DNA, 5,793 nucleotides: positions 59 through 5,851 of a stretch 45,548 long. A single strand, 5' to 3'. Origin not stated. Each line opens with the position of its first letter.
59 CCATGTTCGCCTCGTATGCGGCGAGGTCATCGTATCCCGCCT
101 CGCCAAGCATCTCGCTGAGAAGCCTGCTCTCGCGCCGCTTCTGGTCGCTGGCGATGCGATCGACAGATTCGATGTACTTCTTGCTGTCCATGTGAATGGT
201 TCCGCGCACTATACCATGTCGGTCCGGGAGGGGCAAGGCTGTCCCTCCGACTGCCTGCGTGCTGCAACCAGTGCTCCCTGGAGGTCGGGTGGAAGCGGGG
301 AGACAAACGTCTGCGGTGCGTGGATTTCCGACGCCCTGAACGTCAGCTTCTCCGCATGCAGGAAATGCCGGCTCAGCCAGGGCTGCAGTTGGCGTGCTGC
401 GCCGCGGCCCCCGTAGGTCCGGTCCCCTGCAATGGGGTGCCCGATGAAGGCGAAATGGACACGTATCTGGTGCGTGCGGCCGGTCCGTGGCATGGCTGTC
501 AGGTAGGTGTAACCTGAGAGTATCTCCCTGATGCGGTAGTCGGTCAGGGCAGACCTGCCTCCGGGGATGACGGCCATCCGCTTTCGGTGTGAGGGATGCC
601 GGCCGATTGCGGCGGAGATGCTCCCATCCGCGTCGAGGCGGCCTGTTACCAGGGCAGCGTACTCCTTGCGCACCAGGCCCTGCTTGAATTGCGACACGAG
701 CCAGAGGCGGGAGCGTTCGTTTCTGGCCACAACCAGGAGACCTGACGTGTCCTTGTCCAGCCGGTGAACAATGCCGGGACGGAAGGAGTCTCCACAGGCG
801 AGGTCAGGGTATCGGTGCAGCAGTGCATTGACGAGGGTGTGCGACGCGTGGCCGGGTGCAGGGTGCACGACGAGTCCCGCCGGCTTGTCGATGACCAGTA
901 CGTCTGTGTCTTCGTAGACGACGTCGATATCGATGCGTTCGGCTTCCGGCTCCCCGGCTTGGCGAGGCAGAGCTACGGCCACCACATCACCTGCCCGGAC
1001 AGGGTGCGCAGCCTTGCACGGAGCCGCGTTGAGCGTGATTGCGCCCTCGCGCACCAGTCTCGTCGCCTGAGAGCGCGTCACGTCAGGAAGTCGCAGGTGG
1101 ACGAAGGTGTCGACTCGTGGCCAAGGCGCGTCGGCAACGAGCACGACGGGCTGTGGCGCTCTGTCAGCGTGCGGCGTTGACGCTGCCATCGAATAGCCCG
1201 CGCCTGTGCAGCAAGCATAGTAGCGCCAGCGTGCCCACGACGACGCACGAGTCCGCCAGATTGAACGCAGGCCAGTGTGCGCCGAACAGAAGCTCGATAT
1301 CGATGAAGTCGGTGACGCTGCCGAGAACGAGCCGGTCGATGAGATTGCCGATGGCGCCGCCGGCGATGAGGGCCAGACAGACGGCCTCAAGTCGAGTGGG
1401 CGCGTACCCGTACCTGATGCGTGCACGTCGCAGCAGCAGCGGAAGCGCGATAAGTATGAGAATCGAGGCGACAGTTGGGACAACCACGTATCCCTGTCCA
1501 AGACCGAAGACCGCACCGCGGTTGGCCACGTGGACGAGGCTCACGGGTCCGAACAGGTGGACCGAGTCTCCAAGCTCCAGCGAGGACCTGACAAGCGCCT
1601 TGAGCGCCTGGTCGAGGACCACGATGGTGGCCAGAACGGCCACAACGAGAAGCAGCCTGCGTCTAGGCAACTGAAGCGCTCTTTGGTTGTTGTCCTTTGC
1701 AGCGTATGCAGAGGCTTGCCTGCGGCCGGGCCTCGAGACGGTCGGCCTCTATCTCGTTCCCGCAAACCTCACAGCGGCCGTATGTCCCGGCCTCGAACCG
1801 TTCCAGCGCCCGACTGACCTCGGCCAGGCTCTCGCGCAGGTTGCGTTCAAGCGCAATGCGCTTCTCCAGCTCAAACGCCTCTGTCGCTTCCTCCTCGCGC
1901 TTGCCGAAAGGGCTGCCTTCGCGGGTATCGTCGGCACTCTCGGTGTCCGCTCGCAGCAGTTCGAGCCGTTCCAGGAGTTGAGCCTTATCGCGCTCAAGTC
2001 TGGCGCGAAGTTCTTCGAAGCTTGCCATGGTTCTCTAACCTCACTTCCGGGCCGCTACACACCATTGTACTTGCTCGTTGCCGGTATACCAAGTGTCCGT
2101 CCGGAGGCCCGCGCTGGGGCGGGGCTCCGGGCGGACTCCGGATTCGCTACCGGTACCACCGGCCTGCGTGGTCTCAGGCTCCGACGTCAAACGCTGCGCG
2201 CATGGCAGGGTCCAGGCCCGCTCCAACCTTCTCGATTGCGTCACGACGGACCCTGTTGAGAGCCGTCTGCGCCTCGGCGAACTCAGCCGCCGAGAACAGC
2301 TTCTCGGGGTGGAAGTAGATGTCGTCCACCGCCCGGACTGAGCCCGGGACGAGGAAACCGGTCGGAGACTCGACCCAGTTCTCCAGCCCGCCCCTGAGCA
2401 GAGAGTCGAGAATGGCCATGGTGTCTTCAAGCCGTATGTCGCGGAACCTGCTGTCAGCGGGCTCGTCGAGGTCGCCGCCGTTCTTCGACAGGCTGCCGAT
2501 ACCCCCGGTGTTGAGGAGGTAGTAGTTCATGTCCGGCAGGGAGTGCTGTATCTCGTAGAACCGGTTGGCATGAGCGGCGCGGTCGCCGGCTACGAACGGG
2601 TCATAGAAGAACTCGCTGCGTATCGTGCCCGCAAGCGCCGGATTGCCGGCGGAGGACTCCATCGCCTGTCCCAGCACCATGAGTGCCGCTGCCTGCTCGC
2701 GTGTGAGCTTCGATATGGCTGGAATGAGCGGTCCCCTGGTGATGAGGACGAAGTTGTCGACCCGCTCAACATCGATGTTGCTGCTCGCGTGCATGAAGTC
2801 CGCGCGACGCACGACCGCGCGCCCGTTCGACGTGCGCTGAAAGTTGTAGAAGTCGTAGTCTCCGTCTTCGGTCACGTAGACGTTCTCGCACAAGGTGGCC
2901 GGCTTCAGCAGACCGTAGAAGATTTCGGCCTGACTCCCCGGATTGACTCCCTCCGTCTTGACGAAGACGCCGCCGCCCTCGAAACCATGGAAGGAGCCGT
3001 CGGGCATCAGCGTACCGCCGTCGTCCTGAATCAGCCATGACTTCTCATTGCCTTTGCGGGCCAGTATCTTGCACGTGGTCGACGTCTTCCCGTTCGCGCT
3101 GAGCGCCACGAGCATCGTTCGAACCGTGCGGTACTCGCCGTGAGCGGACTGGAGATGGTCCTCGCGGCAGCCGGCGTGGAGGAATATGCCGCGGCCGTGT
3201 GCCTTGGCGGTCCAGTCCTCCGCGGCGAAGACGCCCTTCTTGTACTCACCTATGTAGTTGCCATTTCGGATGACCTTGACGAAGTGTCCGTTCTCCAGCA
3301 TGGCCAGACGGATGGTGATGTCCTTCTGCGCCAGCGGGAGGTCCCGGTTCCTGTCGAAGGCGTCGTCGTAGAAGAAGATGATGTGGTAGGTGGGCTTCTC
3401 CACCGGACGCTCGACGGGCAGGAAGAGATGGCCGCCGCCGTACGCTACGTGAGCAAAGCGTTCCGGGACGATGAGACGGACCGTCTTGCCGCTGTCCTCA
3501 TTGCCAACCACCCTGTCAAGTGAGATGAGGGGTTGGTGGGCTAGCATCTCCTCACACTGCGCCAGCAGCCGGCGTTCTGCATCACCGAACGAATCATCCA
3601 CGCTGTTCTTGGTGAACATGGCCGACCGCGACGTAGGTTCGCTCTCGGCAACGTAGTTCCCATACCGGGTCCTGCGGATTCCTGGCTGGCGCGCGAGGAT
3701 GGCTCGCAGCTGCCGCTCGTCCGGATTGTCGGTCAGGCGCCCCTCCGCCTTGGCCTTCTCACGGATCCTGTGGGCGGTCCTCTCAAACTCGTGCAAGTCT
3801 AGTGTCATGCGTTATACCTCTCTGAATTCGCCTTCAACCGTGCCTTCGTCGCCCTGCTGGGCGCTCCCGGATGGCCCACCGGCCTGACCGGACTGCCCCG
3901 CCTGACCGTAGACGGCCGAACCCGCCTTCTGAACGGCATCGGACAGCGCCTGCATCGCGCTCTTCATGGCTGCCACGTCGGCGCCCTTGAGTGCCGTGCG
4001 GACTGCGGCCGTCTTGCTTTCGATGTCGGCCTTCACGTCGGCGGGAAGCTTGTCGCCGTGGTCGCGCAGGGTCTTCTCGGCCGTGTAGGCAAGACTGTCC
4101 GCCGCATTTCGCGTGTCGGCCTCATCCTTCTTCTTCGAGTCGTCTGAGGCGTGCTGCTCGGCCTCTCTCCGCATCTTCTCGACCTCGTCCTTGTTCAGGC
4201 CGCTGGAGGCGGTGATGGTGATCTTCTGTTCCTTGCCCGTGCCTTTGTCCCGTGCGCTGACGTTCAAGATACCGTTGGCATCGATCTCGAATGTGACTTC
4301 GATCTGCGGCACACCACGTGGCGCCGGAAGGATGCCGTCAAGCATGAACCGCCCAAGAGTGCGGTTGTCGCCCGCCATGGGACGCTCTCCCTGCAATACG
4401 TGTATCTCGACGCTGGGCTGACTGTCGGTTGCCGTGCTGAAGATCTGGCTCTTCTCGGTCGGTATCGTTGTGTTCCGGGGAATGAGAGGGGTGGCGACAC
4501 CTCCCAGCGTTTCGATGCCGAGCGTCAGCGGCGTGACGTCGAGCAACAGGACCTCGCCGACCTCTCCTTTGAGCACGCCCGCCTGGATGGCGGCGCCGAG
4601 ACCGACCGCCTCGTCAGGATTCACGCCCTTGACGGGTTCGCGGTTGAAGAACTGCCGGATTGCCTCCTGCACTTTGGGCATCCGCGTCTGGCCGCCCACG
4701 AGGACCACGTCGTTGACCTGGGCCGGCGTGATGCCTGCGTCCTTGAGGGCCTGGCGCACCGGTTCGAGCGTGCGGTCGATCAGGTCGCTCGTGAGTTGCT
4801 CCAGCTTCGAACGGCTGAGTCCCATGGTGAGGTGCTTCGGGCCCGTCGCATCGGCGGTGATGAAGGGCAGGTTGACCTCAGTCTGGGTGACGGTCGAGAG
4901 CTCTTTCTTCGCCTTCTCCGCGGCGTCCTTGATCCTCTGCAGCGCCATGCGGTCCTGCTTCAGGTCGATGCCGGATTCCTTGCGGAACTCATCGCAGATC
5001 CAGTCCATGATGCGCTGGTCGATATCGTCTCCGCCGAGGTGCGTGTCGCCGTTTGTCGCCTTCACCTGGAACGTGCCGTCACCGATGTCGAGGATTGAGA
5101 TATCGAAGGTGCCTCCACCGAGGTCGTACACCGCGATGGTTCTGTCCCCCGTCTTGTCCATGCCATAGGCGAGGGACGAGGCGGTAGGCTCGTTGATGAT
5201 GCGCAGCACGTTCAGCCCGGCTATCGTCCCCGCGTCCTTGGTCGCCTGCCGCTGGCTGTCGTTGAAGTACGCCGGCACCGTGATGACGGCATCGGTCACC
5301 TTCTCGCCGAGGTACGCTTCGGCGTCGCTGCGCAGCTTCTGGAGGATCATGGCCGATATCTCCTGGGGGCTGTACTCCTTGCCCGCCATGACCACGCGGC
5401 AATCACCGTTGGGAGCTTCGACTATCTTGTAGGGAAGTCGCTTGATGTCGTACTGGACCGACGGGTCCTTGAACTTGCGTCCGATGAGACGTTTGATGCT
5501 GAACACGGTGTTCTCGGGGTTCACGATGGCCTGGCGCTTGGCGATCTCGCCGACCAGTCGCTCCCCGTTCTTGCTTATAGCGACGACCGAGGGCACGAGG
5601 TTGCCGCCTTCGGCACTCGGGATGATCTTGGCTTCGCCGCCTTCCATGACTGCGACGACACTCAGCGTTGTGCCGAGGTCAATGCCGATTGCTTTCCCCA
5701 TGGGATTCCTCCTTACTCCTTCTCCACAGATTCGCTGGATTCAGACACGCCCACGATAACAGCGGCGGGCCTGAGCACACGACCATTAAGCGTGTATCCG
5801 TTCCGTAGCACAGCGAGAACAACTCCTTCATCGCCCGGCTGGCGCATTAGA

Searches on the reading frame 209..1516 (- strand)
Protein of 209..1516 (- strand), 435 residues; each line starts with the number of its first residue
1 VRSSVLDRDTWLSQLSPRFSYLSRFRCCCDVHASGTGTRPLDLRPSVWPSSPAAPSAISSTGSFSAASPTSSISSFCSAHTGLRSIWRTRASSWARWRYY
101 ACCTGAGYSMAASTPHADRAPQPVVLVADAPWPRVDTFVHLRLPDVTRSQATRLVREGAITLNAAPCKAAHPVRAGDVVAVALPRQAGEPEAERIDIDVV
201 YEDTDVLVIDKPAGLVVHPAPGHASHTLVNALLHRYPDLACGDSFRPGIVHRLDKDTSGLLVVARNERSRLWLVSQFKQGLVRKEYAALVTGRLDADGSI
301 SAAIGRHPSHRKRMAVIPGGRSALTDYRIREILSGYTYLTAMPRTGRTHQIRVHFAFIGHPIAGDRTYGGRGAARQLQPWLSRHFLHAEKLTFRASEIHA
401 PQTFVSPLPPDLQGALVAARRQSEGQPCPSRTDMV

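Call 62: search_protein_families(library=pfam, proteins=[window:209-1516:-], max_evalue=0.0001)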
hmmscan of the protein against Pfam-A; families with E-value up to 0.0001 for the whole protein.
window:209-1516:- (435 aa): 2 families
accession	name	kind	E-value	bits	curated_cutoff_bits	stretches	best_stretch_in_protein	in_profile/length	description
PF00849.27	PseudoU_synth_2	-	7.6e-28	98.1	26.8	1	205-356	1-151/152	RNA pseudouridylate synthase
PF01479.30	S4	-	1.9e-08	34.3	22.8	1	134-179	2-48/48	S4 domain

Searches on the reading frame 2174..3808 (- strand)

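Call 62: search_protein_families(library=pfam, proteins=[window:2174-3808:-], max_evalue=0.0001)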
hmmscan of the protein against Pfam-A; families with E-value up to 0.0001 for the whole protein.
window:2174-3808:- (544 aa): 1 family
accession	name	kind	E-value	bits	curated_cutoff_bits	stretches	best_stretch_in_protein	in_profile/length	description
PF01293.25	PEPCK_ATP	-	1.6e-30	106.6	26.5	1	79-495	72-463/465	Phosphoenolpyruvate carboxykinase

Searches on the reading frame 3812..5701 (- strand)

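Call 62: search_protein_families(library=pfam, proteins=[window:3812-5701:-], max_evalue=0.0001)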
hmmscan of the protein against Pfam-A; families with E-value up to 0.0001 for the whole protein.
window:3812-5701:- (629 aa): 2 families
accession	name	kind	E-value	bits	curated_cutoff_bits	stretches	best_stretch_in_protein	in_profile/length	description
PF00012.26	HSP70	-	1.7e-262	872.5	20.6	1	4-598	1-598/599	Hsp70 protein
PF06723.19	MreB_Mbl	-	8.6e-14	51.5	27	1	120-371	78-316/327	MreB/Mbl protein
